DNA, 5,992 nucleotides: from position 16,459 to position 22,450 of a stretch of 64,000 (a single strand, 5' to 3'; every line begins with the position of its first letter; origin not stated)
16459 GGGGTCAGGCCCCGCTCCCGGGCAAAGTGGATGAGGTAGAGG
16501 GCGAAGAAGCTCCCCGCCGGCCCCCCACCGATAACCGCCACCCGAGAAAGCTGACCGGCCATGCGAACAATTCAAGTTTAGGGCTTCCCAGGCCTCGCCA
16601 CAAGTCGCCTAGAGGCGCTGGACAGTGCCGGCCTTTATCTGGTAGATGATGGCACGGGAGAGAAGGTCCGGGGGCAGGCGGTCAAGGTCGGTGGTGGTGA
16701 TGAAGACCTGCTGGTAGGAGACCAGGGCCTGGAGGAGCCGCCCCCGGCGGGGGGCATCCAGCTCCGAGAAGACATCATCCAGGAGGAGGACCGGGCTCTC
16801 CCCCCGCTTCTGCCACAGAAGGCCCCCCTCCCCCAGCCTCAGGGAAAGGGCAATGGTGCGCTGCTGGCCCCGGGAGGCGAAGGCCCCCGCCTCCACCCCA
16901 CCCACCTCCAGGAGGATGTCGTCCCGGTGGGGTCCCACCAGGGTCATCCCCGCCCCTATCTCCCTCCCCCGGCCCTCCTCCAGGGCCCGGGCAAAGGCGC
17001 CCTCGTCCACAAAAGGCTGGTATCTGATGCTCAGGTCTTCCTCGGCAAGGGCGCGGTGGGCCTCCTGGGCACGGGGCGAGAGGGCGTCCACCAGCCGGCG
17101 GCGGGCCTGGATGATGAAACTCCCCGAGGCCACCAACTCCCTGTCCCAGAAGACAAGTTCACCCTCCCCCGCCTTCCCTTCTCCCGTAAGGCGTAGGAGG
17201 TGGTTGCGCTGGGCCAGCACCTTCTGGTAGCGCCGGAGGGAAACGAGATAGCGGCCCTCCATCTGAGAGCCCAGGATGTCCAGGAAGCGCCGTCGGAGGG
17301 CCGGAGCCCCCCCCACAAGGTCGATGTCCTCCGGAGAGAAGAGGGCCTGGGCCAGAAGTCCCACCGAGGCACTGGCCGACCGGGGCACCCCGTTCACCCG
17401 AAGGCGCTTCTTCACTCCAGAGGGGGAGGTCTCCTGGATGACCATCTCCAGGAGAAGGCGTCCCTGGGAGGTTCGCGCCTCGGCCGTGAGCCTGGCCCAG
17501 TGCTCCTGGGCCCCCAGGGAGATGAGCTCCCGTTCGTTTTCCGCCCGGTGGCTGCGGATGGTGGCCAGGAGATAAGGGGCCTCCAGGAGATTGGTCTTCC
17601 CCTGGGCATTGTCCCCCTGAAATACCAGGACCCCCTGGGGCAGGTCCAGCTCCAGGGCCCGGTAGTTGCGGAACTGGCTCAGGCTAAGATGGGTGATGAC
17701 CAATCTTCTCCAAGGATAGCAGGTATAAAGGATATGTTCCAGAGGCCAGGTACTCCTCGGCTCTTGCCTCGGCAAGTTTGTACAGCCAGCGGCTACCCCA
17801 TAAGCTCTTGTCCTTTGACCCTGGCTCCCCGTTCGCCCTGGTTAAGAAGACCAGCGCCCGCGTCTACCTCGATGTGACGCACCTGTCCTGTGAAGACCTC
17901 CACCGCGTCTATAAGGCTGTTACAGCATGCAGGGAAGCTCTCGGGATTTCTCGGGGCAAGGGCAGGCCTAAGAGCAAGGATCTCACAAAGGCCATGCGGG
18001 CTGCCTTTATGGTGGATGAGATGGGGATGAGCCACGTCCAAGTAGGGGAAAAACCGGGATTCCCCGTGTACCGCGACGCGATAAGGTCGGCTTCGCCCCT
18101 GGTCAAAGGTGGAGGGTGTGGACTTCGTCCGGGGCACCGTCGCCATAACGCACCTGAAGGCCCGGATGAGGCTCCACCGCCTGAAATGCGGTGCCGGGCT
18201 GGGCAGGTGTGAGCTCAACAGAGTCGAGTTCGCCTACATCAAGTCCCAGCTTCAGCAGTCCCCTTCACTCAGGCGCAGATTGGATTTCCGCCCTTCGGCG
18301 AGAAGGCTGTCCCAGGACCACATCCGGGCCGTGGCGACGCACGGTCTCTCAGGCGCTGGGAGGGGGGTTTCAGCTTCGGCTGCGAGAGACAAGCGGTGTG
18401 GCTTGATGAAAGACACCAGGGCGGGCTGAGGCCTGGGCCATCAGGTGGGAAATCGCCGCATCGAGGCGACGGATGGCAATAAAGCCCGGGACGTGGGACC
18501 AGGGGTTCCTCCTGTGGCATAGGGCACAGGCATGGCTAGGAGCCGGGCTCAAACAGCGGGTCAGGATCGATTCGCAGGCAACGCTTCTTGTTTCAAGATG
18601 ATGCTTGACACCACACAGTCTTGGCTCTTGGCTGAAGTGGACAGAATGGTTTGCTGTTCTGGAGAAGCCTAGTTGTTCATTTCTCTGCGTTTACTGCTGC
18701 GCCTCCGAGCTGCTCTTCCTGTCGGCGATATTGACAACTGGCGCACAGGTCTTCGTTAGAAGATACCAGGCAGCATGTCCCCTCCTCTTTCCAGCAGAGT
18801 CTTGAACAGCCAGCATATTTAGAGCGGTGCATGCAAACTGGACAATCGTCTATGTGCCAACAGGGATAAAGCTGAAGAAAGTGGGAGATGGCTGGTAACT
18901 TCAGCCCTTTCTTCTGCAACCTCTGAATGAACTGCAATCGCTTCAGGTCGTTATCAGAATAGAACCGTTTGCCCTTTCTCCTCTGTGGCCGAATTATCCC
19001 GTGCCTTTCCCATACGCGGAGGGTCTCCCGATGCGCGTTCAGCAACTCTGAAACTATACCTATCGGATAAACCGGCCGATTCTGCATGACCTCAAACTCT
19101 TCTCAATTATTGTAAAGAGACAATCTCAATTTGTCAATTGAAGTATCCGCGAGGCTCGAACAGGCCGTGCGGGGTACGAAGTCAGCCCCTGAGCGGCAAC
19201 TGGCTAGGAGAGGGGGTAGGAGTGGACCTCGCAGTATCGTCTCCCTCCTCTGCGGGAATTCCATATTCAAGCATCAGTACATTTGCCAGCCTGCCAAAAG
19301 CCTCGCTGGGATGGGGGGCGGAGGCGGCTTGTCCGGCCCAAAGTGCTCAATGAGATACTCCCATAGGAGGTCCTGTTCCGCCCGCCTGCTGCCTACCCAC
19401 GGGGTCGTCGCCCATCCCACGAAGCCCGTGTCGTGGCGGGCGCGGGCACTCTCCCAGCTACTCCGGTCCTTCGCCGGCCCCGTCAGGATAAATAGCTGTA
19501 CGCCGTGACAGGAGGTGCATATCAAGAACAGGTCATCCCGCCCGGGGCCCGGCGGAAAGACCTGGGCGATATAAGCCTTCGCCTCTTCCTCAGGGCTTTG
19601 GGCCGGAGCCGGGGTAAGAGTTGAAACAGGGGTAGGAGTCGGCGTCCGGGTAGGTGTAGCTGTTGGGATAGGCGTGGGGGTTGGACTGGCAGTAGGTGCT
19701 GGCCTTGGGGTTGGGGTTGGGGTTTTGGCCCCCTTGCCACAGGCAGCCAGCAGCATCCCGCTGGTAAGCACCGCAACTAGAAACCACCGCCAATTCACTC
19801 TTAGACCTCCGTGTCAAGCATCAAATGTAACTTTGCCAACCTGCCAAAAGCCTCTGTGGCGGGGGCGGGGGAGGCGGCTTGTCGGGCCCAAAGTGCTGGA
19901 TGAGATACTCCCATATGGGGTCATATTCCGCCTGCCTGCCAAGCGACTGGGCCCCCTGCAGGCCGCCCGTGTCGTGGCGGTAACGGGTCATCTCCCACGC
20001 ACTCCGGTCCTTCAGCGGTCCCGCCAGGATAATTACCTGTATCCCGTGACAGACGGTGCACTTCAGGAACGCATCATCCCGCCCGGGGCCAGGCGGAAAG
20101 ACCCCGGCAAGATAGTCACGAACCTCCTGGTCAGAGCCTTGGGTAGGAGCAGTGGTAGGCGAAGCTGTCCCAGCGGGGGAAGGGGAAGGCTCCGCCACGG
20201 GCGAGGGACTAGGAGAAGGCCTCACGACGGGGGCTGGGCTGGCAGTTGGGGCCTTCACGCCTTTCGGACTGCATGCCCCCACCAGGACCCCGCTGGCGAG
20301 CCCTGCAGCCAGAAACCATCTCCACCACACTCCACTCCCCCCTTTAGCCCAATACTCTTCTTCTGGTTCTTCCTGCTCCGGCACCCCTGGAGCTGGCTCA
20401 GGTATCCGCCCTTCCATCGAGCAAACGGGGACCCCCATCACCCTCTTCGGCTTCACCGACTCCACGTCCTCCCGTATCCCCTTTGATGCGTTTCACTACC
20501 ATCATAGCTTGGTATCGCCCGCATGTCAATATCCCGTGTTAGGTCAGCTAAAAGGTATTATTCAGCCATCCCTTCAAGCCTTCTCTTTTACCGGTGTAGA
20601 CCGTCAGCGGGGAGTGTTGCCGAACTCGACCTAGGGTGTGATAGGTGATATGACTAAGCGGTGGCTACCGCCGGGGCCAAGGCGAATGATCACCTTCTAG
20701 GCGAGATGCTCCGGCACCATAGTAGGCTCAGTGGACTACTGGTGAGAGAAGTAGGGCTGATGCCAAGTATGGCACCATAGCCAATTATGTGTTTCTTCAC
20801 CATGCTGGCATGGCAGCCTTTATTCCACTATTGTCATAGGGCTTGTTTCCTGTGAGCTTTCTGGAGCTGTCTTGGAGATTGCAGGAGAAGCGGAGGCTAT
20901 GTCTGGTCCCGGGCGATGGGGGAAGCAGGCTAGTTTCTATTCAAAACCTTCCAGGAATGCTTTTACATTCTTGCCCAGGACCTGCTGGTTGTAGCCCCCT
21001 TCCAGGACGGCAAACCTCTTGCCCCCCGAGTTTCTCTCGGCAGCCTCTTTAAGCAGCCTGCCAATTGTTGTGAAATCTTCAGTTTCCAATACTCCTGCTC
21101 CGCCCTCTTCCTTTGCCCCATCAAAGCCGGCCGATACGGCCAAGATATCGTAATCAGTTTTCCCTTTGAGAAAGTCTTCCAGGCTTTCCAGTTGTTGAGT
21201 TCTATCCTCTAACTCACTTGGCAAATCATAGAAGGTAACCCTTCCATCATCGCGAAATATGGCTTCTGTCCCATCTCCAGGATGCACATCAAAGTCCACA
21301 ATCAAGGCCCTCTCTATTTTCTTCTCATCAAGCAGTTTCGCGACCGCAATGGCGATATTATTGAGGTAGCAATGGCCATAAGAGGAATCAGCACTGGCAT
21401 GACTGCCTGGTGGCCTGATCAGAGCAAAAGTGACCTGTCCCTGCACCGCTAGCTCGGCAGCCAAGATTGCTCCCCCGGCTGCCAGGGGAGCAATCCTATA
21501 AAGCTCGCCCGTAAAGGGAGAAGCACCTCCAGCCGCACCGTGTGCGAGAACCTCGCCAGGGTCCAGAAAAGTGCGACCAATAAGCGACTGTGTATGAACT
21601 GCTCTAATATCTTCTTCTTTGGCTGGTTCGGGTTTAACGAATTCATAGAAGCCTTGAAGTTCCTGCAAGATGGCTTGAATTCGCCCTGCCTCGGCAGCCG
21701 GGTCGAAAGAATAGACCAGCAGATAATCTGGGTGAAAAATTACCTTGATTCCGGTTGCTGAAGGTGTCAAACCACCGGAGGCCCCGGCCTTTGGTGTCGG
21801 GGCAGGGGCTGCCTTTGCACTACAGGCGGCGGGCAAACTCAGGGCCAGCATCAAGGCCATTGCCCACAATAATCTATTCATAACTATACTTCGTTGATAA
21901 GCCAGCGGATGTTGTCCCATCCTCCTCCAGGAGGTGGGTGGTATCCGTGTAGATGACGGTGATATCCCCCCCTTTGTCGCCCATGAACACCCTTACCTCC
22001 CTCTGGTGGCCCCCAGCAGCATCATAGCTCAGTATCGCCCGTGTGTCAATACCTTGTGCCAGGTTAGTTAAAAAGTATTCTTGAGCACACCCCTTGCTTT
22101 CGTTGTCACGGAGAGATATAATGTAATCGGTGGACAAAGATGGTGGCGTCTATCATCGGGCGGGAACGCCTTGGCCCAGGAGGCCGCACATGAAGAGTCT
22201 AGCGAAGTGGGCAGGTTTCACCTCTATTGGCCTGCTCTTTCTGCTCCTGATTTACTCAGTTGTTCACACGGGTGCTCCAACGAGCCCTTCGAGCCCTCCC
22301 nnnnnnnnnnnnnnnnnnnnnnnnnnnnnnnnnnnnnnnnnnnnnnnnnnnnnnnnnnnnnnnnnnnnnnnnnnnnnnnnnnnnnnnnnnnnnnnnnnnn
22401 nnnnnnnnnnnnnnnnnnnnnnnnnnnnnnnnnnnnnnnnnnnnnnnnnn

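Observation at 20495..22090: Two copies of a ~65-bp promoter-plus-upstream-box element drive the cytochrome c pair and the secreted HDAC-like gene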

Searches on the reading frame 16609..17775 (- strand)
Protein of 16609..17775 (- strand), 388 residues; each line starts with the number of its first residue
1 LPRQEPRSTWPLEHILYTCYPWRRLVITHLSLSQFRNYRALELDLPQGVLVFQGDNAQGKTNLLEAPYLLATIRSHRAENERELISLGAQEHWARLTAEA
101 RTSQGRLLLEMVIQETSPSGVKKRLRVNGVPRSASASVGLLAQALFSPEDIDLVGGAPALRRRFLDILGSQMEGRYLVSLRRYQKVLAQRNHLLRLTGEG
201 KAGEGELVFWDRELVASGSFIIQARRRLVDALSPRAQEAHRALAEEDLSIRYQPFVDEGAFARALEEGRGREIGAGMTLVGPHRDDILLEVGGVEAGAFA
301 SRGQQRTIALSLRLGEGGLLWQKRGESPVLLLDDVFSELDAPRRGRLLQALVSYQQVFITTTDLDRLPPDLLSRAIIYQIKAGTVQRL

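Call 10: search_protein_families(library=pfam, proteins=[window:16609-17775:-], max_evalue=0.01)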
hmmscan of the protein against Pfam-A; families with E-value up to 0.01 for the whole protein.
window:16609-17775:- (388 aa): 4 families
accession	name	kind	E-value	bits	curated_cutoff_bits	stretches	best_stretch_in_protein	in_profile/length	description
PF02463.25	SMC_N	-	1.9e-16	60.6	40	1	27-362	2-197/220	RecF/RecN/SMC N terminal domain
PF13476.12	AAA_23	-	0.0001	23.5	27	1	30-69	2-41/201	AAA domain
PF13304.12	AAA_21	-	0.001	19.6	27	0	51-77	3-26/304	AAA domain, putative AbiEii toxin, Type IV TA system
PF13175.12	AAA_15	-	0.0035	17.4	32.1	1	27-71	3-47/374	AAA ATPase domain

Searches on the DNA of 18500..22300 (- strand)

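Call 27: search_rna_families(source=window, start=18500, end=22300, threshold=evalue, max_evalue=5)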
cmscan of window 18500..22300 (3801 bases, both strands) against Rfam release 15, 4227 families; matches with E-value up to 5: 1.
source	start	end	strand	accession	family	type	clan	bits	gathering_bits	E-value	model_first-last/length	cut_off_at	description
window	18595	18638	+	RF00295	snoTBR7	Gene; snRNA; snoRNA; CD-box;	-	18.1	45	2.6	1-75/75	no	Small nucleolar RNA TBR7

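Call 63: search_dna_similar(query=window:20440-22200:-, collection=plasmids, mode=distant, max_rows=8)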
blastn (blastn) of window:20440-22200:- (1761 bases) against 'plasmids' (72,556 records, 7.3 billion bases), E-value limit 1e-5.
No match.

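Call 64: search_dna_similar(query=window:20440-22200:-, collection=phages, mode=distant, max_rows=8)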
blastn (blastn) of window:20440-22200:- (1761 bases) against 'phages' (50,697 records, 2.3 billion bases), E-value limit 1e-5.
No match.

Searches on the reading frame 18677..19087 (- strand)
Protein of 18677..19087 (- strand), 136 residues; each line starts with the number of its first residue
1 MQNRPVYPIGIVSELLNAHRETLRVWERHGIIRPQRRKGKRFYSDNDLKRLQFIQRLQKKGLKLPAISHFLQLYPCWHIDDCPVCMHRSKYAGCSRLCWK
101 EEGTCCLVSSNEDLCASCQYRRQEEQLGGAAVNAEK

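Call 10: search_protein_families(library=pfam, proteins=[window:18677-19087:-], max_evalue=0.01)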
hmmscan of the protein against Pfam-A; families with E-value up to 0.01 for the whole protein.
window:18677-19087:- (136 aa): 4 families
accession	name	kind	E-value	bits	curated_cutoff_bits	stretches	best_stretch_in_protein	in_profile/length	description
PF13411.12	MerR_1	-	1.7e-17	63.7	21.6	1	7-72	1-67/69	MerR HTH family regulatory protein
PF00376.29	MerR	-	3.8e-07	30.2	28.2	1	9-43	2-38/38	MerR family regulatory protein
PF09278.17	MerR-DNA-bind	-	0.0012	19.8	25.4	1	48-74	1-27/65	MerR, DNA binding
PF13591.12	MerR_2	-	0.0033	17.6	29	1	17-71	11-66/84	MerR HTH family regulatory protein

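Call 42: search_protein_families(library=ncbifam, proteins=[window:18677-19087:-], max_evalue=0.01)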
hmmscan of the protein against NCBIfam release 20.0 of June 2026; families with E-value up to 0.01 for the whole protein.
window:18677-19087:- (136 aa): 16 families
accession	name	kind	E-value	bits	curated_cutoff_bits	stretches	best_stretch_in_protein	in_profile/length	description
NF047375.1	HeatShock_HspR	equivalog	1.2e-16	60.5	105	1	5-73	2-72/92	heat shock protein transcriptional repressor HspR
NF047377.1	heat_HspR_dupli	exception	3.6e-15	56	300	1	3-72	2-73/214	heat shock protein transcriptional repressor HspR, fused homodimer type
NF007069.0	PRK09514.1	equivalog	1.2e-10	41.5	143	1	7-73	2-70/141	Zn(2+)-responsive transcriptional regulator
TIGR02051.1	MerR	equivalog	2.8e-10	40.5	150.85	1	9-75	2-70/124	mercury resistance transcriptional regulator MerR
TIGR02043.1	ZntR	equivalog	8e-10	39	167.95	1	7-73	2-70/131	Zn(2+)-responsive transcriptional regulator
TIGR02044.1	CueR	equivalog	9.3e-07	29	147.4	1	20-74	14-70/127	Cu(I)-responsive transcriptional regulator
NF011617.0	PRK15043.1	equivalog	2.7e-06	26.9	417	1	6-67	3-66/243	HTH-type transcriptional regulator MlrA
NF050798.1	TF_FtsR_Actino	equivalog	3.7e-06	27.2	150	1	23-60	22-60/223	transcriptional regulator FtsR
NF052513.1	TransRegCarH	equivalog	4.8e-06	26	400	1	1-62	1-64/274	HTH-type transcriptional repressor CarH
NF041849.1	trans_regNmlR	equivalog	1.1e-05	25.5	175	1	11-74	5-70/117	stress response transcriptional regulator NmlR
NF010315.0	PRK13752.1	subfamily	2.3e-05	24.5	261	1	9-82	10-85/144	mercury resistance transcriptional regulator MerR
NF053740.1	TransRegTnrAGPos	equivalog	3.1e-05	24.1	140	1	3-63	9-70/108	hypothetical protein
TIGR01950.1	SoxR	equivalog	0.00017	21.4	116.9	1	20-75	15-71/142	redox-sensitive transcriptional activator SoxR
NF053782.1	ChlnTransRegdde3219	equivalog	0.00021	20.9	450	1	1-71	1-73/278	choline utilization transcriptional activator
TIGR02047.1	CadR-PbrR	equivalog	0.00057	19.9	151.45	1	9-72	3-68/127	Cd(II)/Pb(II)-responsive transcriptional regulator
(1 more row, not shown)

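Call 51: find_homologous_proteins(query=window:18677-19087:-)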
Query window:18677-19087:- (136 aa): 86 proteins with E <= 0.001 among 88 candidates.
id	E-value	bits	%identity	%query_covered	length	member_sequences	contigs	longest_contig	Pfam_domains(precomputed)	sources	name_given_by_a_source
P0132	1.8e-84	299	93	100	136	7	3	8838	PF00376.30,PF13411.13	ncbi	-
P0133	1.1e-70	254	80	100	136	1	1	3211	PF00376.30,PF13411.13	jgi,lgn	jgi:hypothetical protein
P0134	8.9e-68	244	76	100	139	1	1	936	PF00376.30,PF13411.13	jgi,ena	-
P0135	1.2e-64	234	80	88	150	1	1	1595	PF00376.30,PF13411.13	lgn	-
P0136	1.0e-63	231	73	97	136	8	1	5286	PF00376.30,PF13411.13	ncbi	-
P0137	2.5e-61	224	69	98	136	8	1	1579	PF00376.30,PF13411.13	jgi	-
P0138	1.5e-60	221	70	96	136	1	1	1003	PF00376.30,PF13411.13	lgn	-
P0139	6.3e-60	219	67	99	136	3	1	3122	PF00376.30,PF13411.13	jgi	-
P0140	1.0e-59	218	73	91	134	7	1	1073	PF00376.30,PF13411.13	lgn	-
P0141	2.1e-59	217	71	92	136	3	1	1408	PF00376.30,PF13411.13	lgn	-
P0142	5.1e-59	216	65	100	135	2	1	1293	PF00376.30,PF13411.13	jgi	-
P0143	1.5e-58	215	63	100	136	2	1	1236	PF00376.30,PF13411.13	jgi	jgi:DNA-binding transcriptional MerR regulator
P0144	2.9e-58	214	68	93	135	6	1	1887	PF00376.30,PF13411.13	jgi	-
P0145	3.9e-58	213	69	91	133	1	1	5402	PF00376.30,PF13411.13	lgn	-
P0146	5.0e-58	213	68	92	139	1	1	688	PF00376.30,PF13411.13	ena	-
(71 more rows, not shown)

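Call 52: find_encoding_contigs(protein=P0133, flank=10000, max_places=6)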
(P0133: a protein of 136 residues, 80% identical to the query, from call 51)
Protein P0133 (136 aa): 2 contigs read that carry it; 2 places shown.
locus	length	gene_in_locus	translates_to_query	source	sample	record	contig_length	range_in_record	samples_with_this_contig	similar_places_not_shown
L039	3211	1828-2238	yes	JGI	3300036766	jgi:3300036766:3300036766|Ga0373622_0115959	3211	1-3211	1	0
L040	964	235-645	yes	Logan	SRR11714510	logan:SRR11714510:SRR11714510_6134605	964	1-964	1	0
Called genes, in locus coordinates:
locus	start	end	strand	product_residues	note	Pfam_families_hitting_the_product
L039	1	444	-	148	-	?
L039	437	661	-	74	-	-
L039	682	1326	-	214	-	-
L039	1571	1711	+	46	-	-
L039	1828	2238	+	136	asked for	PF00376:MerR (weak), PF13411:MerR_1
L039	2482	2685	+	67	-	PF00850:Hist_deacetyl (weak)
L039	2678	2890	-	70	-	-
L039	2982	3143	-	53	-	PF27306:AF_2379 (weak)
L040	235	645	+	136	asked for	PF00376:MerR (weak), PF13411:MerR_1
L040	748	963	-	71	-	?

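Call 53: find_encoding_contigs(protein=P0132, flank=10000, max_places=6)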
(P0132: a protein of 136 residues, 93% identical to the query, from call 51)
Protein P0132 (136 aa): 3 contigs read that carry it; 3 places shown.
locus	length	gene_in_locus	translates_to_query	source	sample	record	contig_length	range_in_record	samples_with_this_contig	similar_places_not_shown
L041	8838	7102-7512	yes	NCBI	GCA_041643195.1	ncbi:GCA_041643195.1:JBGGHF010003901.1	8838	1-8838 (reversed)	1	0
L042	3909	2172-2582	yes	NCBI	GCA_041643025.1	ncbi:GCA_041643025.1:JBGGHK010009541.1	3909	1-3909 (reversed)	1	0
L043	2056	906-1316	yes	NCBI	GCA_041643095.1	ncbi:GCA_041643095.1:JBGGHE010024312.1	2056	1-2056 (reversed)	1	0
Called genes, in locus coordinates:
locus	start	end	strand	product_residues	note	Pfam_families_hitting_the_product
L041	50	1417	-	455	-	PF01436:NHL (faint), PF06739:SBBP, PF06977:SdiA-regulated (faint), PF06739:SBBP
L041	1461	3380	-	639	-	-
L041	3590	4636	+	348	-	PF00850:Hist_deacetyl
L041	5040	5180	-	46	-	-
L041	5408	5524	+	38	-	-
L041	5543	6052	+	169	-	-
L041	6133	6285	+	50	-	-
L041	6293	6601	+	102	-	-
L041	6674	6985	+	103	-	-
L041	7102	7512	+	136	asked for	PF00376:MerR (weak), PF13411:MerR_1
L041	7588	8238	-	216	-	PF00589:Phage_integrase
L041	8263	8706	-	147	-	PF22548:AEP-TOTE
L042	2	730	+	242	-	?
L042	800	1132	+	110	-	-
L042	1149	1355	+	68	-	-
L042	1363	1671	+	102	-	-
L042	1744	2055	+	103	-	-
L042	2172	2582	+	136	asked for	PF00376:MerR (weak), PF13411:MerR_1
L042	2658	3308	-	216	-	PF00589:Phage_integrase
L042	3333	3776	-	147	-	PF22548:AEP-TOTE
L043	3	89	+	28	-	?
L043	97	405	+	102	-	-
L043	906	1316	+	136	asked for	PF00376:MerR (weak), PF13411:MerR_1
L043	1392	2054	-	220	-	?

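Call 65: search_protein_families(library=pfam, proteins=[L042:800-1132:+, L042:2-730:+, L041:7588-8238:-, L041:8263-8706:-, L039:682-1326:-], max_evalue=0.01)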
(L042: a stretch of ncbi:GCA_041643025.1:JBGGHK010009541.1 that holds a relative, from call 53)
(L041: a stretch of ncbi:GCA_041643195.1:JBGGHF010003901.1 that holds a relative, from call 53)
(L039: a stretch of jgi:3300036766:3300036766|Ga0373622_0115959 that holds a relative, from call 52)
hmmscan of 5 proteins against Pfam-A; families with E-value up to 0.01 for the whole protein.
L042:800-1132:+ (110 aa): 1 family
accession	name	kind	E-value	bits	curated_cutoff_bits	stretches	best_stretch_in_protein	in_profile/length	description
PF15731.11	MqsA_antitoxin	-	0.0037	17.8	30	1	8-73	1-62/131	Antitoxin component of bacterial toxin-antitoxin system, MqsA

L042:2-730:+ (242 aa): 1 family
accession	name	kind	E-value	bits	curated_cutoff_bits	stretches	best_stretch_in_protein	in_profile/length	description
PF02780.25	Transketolase_C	-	6.1e-16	58.9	25.9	1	113-232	1-124/124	Transketolase, C-terminal domain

L041:7588-8238:- (216 aa): 1 family
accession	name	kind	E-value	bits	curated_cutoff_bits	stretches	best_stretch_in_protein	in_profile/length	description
PF00589.27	Phage_integrase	-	9.9e-10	38.9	27.1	1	13-72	2-65/172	Phage integrase family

L041:8263-8706:- (147 aa): 3 families
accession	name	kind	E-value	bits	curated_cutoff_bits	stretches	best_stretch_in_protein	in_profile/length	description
PF22548.2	AEP-TOTE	-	9e-16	58.6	27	1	6-131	60-190/230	TOTE conflict system, Archaeo-Eukaryotic Primase domain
PF01896.25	DNA_primase_S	-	0.004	18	26.8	1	53-94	30-73/163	DNA primase small subunit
PF21686.3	LigD_Prim-Pol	-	0.0099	15.9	27.4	0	51-83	122-154/254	LigD, primase-polymerase domain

L039:682-1326:- (214 aa): 0 families

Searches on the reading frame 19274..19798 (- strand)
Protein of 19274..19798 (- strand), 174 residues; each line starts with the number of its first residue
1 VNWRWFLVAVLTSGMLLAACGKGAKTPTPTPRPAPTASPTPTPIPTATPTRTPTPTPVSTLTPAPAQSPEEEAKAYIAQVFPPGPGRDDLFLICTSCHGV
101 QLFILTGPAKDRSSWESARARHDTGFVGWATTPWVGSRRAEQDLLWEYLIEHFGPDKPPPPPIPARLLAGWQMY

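Call 10: search_protein_families(library=pfam, proteins=[window:19274-19798:-], max_evalue=0.01)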
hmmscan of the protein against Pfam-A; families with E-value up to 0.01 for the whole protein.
window:19274-19798:- (174 aa): 0 families

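Call 42: search_protein_families(library=ncbifam, proteins=[window:19274-19798:-], max_evalue=0.01)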
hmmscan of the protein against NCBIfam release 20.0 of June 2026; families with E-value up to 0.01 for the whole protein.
window:19274-19798:- (174 aa): 2 families
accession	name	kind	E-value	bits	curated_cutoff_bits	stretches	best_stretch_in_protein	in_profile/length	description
NF041057.1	Rcas_1661_fam_Se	equivalog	0.0016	18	190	1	11-79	3-71/247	Rcas_1661 family thioredoxin-like (seleno)lipoprotein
NF045774.1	cytochro_C551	exception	0.0034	17.3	118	0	5-29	4-28/110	cytochrome c551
